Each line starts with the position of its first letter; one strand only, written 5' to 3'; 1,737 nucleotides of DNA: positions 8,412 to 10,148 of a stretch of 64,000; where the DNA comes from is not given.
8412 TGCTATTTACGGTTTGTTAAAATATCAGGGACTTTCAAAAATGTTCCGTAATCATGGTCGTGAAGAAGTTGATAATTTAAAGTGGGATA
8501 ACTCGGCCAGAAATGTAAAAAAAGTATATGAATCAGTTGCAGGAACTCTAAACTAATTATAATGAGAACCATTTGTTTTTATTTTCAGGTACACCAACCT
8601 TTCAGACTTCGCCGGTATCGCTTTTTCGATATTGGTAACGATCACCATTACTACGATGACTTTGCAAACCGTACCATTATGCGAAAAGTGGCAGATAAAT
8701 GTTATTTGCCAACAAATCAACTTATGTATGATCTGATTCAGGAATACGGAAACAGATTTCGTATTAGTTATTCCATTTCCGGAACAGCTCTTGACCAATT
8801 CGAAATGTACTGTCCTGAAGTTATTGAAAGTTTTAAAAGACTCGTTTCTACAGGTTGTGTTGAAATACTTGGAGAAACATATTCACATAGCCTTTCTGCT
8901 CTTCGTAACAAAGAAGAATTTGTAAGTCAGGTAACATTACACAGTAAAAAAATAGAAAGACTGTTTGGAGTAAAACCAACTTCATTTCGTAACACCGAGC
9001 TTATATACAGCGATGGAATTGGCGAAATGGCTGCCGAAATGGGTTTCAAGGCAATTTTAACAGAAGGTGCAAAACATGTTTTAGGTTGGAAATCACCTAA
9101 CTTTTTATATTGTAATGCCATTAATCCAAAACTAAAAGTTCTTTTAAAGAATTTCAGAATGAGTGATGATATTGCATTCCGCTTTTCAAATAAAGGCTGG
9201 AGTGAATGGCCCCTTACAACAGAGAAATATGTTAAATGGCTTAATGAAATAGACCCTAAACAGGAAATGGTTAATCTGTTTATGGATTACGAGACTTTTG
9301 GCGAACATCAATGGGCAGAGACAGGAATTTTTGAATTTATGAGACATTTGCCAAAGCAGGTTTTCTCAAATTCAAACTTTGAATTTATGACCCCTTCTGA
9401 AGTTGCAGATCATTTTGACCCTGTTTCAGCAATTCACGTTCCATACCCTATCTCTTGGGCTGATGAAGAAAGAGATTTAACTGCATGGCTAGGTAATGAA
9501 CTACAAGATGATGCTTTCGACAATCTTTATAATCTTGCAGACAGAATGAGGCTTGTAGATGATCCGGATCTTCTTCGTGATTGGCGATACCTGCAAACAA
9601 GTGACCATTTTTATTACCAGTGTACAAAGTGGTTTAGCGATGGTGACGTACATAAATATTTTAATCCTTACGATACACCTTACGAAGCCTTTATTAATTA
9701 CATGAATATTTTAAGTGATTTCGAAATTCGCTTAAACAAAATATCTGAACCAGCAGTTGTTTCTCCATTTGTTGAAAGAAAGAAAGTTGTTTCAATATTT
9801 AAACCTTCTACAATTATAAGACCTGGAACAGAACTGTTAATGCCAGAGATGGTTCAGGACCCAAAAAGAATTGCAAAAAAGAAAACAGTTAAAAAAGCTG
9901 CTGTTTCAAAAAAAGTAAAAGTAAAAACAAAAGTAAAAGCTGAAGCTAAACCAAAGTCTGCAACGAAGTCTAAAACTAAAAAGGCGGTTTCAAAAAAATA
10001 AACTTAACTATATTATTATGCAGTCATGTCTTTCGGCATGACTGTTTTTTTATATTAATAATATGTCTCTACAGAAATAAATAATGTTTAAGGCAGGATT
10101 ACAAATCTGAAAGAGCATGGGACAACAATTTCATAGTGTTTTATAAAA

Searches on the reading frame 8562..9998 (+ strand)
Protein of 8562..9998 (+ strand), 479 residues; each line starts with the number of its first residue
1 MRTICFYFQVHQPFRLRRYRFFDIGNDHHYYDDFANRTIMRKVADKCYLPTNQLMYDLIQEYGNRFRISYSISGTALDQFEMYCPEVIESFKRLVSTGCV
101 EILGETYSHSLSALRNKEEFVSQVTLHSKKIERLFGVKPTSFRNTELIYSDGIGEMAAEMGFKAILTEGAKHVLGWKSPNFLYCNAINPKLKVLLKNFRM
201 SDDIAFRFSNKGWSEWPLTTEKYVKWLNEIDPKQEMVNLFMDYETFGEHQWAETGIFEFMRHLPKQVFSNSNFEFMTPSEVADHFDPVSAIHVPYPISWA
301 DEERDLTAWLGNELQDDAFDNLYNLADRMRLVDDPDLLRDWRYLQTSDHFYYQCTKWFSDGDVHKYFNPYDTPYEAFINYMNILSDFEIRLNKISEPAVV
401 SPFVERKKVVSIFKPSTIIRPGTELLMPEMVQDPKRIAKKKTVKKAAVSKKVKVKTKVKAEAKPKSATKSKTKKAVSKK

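Call 65: search_protein_families(library=pfam, proteins=[window:8562-9998:+], max_evalue=0.0001)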
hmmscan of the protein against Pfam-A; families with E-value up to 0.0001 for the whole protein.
window:8562-9998:+ (479 aa): 2 families
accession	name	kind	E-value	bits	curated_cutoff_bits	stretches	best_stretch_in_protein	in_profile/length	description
PF03065.20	Glyco_hydro_57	-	6.3e-77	259.2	21.2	1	6-294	2-291/291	Glycosyl hydrolase family 57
PF01522.26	Polysacc_deac_1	-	2.8e-05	24.5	23.1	1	89-164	49-123/124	Polysaccharide deacetylase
